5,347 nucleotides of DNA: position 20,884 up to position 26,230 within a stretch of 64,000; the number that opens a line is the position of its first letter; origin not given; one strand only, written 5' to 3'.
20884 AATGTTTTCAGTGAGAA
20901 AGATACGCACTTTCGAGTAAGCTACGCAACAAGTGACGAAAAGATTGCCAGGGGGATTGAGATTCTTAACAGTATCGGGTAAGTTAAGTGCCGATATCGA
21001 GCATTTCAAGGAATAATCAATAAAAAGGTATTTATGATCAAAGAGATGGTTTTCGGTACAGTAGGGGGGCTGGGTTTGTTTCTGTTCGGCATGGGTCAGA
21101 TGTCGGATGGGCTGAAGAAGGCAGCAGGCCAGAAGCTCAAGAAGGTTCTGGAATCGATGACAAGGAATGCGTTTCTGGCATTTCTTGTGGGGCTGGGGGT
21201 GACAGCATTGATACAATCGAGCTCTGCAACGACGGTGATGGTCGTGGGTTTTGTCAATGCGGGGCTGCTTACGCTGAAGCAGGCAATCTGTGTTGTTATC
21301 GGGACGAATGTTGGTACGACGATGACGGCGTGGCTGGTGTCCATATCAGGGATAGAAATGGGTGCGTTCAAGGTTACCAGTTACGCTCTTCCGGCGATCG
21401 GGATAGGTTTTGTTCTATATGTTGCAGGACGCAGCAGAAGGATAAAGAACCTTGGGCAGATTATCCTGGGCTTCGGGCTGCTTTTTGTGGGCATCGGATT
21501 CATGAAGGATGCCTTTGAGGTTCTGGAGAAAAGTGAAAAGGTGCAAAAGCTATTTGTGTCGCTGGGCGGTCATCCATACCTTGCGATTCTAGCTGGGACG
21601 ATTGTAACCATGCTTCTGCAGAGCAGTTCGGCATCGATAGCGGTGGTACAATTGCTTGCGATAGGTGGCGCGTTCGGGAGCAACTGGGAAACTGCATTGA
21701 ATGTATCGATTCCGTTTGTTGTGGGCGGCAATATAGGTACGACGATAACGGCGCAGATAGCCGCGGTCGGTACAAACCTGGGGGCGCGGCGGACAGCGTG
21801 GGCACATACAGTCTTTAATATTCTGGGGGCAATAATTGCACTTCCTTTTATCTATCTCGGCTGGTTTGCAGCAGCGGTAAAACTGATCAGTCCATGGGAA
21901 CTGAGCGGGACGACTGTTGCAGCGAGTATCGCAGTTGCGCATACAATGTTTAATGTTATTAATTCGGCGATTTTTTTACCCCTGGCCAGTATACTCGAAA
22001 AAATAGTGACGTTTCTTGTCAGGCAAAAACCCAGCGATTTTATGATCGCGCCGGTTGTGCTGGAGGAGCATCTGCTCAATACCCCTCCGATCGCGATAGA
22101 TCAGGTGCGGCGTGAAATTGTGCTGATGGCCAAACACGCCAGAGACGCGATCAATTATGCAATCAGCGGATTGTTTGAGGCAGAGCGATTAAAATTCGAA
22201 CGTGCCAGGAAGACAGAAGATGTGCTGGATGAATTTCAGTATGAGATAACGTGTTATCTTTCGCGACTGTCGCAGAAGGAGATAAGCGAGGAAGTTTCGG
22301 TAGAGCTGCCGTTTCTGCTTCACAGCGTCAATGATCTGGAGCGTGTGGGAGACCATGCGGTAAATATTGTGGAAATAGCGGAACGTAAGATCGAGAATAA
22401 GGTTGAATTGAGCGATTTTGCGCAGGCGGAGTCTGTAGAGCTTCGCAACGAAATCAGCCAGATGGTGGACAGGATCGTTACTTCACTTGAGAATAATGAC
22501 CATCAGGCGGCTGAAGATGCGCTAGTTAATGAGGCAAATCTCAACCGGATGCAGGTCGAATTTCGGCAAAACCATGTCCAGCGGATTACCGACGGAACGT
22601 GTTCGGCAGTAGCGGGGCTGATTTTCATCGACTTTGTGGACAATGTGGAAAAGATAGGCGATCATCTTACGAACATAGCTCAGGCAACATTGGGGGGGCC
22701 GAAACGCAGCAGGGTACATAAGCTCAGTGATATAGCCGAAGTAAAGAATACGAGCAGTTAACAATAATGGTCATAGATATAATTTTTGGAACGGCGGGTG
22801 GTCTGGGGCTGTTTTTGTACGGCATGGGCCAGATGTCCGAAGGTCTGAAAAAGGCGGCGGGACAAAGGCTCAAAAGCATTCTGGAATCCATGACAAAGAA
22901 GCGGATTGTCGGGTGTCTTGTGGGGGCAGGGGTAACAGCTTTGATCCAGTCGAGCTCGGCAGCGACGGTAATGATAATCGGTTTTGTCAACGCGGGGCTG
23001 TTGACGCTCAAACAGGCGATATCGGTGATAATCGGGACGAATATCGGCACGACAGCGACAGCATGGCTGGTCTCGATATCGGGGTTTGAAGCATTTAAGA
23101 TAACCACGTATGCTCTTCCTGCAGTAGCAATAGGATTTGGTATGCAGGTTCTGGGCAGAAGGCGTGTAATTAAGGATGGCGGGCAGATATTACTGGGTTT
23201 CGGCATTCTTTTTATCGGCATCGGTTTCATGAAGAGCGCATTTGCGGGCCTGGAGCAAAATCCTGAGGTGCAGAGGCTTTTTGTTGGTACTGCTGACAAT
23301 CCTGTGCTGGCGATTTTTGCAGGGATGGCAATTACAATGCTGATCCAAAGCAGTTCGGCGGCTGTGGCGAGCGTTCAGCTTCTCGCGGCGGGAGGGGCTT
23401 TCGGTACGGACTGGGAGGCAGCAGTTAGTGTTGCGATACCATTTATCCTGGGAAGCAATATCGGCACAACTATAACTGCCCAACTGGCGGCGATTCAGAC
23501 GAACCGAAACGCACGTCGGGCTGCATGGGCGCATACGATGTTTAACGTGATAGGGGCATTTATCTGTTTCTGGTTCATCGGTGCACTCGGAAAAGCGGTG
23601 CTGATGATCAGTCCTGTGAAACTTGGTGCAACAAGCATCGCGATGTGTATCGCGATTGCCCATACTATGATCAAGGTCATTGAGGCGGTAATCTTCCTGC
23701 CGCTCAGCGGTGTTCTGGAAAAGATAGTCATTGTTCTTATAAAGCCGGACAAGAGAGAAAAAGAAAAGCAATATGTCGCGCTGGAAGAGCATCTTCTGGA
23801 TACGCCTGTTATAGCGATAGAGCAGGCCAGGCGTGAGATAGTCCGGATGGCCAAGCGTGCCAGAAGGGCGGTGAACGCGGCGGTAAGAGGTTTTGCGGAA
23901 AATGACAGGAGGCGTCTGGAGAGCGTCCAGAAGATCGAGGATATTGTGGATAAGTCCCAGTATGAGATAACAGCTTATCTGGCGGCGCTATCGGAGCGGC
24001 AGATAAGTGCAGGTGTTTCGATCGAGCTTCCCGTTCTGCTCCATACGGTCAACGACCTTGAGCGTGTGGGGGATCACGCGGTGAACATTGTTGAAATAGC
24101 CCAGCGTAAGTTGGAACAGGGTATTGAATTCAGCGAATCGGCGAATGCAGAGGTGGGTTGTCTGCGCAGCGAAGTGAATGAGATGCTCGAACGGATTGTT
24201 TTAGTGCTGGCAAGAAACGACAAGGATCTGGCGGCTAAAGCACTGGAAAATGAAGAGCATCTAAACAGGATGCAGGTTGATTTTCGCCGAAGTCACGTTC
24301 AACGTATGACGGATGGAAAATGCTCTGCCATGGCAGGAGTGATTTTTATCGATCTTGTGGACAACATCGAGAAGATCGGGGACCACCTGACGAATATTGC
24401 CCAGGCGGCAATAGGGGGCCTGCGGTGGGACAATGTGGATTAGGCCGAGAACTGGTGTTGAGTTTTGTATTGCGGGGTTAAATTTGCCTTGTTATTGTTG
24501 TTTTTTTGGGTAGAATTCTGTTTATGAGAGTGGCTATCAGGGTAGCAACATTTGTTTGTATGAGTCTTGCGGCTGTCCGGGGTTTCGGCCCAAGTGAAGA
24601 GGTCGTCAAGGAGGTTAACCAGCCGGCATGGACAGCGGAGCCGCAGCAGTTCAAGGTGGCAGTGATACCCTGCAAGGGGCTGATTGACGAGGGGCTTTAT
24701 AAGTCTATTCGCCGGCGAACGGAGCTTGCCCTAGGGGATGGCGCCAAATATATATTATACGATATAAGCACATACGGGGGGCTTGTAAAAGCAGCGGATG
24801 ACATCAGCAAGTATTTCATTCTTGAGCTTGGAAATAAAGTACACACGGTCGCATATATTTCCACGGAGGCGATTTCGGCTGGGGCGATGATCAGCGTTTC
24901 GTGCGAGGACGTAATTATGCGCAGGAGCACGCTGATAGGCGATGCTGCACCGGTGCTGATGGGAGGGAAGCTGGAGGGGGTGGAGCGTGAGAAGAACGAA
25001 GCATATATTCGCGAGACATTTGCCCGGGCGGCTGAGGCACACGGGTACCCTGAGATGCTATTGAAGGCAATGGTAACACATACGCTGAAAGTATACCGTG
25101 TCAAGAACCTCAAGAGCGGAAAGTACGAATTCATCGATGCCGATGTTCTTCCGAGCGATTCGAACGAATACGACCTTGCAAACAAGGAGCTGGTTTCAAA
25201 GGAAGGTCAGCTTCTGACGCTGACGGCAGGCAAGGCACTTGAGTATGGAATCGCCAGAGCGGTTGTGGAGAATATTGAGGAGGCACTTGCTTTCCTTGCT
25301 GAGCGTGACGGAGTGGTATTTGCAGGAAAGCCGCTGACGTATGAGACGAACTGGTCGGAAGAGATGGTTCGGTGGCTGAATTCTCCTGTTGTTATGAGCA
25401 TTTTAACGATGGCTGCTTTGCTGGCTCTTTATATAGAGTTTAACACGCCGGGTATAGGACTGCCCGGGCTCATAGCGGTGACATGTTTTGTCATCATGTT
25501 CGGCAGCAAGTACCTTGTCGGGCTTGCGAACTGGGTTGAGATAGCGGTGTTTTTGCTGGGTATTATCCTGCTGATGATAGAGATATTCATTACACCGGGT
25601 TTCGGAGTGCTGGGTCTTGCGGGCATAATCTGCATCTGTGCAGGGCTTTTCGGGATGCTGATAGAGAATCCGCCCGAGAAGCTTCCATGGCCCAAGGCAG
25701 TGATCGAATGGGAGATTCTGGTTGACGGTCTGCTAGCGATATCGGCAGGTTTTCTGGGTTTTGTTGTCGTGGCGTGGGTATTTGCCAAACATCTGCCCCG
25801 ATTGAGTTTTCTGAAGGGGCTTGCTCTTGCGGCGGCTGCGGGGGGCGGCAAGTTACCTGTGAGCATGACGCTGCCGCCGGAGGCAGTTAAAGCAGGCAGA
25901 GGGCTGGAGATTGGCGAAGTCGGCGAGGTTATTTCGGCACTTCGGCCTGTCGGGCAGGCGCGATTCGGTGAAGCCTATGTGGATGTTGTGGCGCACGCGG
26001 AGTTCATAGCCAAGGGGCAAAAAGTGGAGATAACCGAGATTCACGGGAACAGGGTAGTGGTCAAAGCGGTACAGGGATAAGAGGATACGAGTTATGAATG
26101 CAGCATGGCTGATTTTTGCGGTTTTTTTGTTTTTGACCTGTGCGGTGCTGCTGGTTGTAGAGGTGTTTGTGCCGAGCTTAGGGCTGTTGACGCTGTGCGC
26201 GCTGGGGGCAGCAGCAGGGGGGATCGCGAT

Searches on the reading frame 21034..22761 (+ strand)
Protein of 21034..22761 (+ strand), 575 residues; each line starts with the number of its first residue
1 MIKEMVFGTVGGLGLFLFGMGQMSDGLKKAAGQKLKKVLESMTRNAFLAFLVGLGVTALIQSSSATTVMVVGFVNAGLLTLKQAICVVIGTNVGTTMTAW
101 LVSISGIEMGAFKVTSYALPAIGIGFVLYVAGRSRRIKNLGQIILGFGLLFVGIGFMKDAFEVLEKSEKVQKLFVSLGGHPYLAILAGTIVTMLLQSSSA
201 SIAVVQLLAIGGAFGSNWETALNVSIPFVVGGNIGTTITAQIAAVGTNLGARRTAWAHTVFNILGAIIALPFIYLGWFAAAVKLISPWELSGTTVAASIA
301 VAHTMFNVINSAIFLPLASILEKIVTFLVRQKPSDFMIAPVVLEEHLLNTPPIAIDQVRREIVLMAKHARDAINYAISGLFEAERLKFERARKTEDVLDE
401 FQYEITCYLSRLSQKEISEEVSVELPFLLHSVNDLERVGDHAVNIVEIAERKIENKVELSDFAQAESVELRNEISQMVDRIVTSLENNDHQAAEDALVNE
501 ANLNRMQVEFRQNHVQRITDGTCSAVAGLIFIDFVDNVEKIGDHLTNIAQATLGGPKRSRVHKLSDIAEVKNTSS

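Call 51: search_protein_families(library=ncbifam, max_evalue=0.01, proteins=[window:21034-22761:+])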
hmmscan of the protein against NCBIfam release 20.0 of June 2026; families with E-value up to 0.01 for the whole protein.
window:21034-22761:+ (575 aa): 5 families
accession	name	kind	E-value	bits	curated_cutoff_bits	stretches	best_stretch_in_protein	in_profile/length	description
TIGR00704.1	NaPi_cotrn_rel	hypoth_equivalog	1.9e-75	254.4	210.1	1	9-332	7-308/308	Na/Pi-cotransporter II-related protein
NF037997.1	Na_Pi_symport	subfamily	1.1e-57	195.8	50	1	14-325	6-294/294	Na/Pi symporter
TIGR01013.1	2a58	subfamily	5.3e-17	61.9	306.15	3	16-106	7-99/456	sodium-dependent inorganic phosphate transporter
TIGR02135.1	phoU_full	equivalog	3.1e-15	56.3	130.25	1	356-551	8-202/212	phosphate signaling complex protein PhoU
NF008332.0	PRK11115.1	equivalog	7.4e-05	22.4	342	0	476-558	34-119/239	phosphate signaling complex protein PhoU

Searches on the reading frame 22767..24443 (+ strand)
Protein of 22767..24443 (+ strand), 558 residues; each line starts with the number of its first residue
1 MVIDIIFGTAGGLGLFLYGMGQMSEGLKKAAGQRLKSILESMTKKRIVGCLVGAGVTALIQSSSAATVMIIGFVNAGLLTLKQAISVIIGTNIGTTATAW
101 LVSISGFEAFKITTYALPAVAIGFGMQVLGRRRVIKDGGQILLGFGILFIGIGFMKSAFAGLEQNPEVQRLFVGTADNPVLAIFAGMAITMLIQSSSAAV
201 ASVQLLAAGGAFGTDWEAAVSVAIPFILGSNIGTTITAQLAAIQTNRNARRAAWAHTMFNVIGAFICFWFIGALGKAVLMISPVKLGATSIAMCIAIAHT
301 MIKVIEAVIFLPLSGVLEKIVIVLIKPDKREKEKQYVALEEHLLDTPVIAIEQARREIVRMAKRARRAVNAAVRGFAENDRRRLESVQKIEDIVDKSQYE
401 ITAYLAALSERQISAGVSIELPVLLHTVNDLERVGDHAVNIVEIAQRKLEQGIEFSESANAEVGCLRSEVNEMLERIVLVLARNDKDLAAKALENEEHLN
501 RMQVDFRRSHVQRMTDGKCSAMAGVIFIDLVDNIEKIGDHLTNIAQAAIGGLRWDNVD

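Call 51: search_protein_families(library=ncbifam, max_evalue=0.01, proteins=[window:22767-24443:+])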
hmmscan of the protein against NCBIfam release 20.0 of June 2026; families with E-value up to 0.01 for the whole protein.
window:22767-24443:+ (558 aa): 5 families
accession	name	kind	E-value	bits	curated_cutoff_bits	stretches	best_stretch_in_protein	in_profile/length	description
TIGR00704.1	NaPi_cotrn_rel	hypoth_equivalog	2.2e-64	218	210.1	1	9-327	7-307/308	Na/Pi-cotransporter II-related protein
NF037997.1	Na_Pi_symport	subfamily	1.4e-54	185.6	50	1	14-321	6-294/294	Na/Pi symporter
TIGR02135.1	phoU_full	equivalog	2.2e-22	79.7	130.25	1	352-547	8-202/212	phosphate signaling complex protein PhoU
TIGR01013.1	2a58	subfamily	3.9e-22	78.8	306.15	2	16-109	7-102/456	sodium-dependent inorganic phosphate transporter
NF008332.0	PRK11115.1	equivalog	2.7e-06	27.1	342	1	348-546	15-211/239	phosphate signaling complex protein PhoU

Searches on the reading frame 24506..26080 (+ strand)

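Call 51: search_protein_families(library=ncbifam, max_evalue=0.01, proteins=[window:24506-26080:+])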
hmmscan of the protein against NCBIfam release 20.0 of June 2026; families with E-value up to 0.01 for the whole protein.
window:24506-26080:+ (524 aa): 2 families
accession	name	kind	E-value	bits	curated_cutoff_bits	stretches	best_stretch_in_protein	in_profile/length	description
TIGR00706.1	SppA_dom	equivalog_domain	7.5e-05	22.5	155.45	1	51-146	2-97/208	signal peptide peptidase SppA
NF047768.1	Clp_like_SDH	equivalog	0.00037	20.1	250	1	87-152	85-147/260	SDH family Clp fold serine proteinase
